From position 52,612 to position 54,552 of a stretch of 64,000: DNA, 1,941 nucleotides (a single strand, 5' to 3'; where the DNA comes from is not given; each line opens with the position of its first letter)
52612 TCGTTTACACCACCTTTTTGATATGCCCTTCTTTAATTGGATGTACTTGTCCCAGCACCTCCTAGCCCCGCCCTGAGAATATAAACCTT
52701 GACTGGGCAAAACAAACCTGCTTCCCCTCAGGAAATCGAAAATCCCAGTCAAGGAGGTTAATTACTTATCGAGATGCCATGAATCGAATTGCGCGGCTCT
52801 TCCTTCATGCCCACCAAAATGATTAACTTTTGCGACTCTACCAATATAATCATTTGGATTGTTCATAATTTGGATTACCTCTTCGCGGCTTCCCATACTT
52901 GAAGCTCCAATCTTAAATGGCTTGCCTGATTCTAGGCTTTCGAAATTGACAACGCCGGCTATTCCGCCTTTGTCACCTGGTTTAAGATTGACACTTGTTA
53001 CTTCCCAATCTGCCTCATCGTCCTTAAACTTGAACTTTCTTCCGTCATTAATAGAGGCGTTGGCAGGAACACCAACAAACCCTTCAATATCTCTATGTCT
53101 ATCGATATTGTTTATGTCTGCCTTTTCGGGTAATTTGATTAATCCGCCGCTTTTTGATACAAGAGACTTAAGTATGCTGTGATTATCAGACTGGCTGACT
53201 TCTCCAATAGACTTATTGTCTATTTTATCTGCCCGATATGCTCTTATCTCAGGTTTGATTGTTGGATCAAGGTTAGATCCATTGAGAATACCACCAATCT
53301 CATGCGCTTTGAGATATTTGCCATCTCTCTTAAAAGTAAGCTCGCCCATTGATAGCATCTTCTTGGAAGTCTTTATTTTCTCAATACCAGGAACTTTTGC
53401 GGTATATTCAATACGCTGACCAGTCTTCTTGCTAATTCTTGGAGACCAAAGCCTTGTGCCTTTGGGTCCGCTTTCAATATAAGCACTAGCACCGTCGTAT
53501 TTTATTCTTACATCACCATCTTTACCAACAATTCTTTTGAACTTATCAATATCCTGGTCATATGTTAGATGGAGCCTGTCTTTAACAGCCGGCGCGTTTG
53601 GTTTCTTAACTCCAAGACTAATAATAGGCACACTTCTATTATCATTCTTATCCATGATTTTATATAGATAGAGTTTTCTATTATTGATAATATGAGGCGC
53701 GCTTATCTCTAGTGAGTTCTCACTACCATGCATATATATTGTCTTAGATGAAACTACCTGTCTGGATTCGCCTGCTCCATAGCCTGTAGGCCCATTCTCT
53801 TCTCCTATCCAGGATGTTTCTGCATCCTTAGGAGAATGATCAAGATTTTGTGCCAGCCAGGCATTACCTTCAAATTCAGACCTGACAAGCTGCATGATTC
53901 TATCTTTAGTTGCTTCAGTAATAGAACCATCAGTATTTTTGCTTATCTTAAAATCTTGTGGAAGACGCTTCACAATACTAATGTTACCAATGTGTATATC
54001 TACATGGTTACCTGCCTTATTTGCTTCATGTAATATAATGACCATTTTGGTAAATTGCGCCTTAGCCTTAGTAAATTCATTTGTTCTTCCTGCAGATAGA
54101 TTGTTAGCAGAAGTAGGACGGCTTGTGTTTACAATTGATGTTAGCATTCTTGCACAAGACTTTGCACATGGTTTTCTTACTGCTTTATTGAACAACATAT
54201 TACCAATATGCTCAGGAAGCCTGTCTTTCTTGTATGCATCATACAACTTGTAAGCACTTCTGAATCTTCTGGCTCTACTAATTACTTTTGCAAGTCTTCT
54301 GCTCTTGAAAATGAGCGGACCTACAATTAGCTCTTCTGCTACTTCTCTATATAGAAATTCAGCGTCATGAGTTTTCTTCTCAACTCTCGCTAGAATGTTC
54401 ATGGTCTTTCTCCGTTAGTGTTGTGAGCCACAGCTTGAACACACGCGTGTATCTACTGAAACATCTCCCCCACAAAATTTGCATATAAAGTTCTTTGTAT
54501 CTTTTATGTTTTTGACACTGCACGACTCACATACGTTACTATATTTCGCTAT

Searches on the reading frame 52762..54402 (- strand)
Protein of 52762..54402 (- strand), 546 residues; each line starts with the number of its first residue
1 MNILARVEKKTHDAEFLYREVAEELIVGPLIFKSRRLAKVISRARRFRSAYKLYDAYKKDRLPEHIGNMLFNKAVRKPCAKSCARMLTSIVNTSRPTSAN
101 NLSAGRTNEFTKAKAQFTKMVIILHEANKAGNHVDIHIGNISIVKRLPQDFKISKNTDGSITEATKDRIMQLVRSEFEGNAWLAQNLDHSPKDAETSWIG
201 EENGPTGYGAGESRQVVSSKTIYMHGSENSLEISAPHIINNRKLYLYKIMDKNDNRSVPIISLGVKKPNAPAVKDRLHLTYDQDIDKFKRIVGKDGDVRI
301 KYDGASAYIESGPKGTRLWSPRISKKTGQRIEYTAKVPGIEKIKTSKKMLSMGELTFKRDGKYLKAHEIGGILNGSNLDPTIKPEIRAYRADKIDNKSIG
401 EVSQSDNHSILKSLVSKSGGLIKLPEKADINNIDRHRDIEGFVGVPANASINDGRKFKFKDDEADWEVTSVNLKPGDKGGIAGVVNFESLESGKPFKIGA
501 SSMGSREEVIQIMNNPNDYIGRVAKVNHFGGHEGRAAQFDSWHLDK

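Call 8: search_protein_families(library=phrogs, proteins=[window:52762-54402:-], max_evalue=0.00001)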
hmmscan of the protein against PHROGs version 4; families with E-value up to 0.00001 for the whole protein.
window:52762-54402:- (546 aa): 0 families

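Call 28: find_homologous_proteins(query=window:52762-54402:-, max_evalue=0.00001)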
Query window:52762-54402:- (546 aa): 64 proteins with E <= 0.00001 among 8000 candidates.
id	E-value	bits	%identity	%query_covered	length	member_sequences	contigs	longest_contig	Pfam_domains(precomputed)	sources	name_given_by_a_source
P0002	0.0e+0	1226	100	100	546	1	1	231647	-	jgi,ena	-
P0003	2.7e-245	833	68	100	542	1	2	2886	-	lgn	-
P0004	3.8e-197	674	58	94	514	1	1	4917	-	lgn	-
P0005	7.1e-167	575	51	99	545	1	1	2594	-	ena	-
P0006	1.1e-121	425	46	94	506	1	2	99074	-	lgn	-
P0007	1.8e-108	382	49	67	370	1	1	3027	-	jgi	-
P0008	4.7e-99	351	45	77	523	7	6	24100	-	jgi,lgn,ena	-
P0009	4.9e-98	347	44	77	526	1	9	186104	-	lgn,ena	-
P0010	4.9e-97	344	44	77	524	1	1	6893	-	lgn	-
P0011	2.0e-96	342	41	86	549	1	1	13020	-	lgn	-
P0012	6.1e-96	340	41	78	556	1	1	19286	-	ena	-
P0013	6.5e-95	337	41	87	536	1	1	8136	-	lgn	-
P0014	6.7e-95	337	37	96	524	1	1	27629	-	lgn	-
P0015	9.9e-93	330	41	78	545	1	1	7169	-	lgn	-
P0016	2.5e-92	329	40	88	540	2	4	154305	-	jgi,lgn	jgi:hypothetical protein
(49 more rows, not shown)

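Call 29: find_encoding_contigs(protein=P0006, flank=10000, max_places=2)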
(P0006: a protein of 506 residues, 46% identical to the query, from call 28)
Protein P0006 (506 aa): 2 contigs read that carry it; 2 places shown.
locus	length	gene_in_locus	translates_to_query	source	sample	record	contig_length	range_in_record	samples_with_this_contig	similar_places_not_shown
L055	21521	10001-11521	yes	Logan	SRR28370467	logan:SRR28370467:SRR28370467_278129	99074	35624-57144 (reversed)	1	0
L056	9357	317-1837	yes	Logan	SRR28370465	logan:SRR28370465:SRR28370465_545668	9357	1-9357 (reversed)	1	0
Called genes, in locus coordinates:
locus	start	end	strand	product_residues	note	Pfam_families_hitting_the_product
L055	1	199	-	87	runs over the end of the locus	-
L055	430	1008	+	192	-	-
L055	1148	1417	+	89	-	-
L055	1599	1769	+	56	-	-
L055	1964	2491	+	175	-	-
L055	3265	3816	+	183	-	-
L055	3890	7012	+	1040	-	-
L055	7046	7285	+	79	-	-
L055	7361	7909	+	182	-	-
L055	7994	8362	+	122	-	-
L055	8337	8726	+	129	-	-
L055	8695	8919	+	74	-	-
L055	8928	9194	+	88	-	-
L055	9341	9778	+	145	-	PF08719:NADAR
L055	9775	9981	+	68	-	-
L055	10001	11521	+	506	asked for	-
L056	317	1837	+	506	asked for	-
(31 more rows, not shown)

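Call 30: find_encoding_contigs(protein=P0009, flank=10000, max_places=2)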
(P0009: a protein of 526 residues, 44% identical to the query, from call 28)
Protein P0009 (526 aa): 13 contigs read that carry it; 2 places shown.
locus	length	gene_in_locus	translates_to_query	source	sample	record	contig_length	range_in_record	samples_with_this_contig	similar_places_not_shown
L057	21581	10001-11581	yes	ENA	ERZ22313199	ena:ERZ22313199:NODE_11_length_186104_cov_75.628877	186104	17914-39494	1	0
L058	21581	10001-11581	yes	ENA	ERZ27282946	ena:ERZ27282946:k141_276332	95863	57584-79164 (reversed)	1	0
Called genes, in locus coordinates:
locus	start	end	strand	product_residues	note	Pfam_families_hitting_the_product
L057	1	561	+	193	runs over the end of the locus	PF20274:cREC_REC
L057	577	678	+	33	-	-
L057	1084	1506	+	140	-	-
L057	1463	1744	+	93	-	-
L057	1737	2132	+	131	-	-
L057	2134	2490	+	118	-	-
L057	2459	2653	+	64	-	-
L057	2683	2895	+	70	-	-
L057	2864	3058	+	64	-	-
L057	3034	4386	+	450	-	-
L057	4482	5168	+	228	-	-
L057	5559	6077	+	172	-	-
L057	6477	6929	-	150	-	PF13392:HNH_3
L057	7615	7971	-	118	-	-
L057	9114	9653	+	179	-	-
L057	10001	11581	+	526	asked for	-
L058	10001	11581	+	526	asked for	-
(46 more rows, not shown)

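Call 31: find_encoding_contigs(protein=P0004, flank=10000, max_places=2)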
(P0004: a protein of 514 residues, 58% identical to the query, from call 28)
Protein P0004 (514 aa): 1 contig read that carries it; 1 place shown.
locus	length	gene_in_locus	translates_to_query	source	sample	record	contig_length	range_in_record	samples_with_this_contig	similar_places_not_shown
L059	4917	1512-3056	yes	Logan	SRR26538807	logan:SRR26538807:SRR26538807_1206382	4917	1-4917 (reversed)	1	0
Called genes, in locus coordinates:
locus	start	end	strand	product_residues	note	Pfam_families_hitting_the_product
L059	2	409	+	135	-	?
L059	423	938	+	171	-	-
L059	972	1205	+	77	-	-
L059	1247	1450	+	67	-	-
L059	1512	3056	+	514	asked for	-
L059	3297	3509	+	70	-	-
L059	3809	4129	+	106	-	-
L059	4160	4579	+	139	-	-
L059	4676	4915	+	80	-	?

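Call 40: search_dna_similar(query=window:52762-54402:-, collection=phages, mode=protein, max_rows=15)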
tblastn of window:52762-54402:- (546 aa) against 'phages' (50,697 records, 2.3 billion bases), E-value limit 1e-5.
No match.
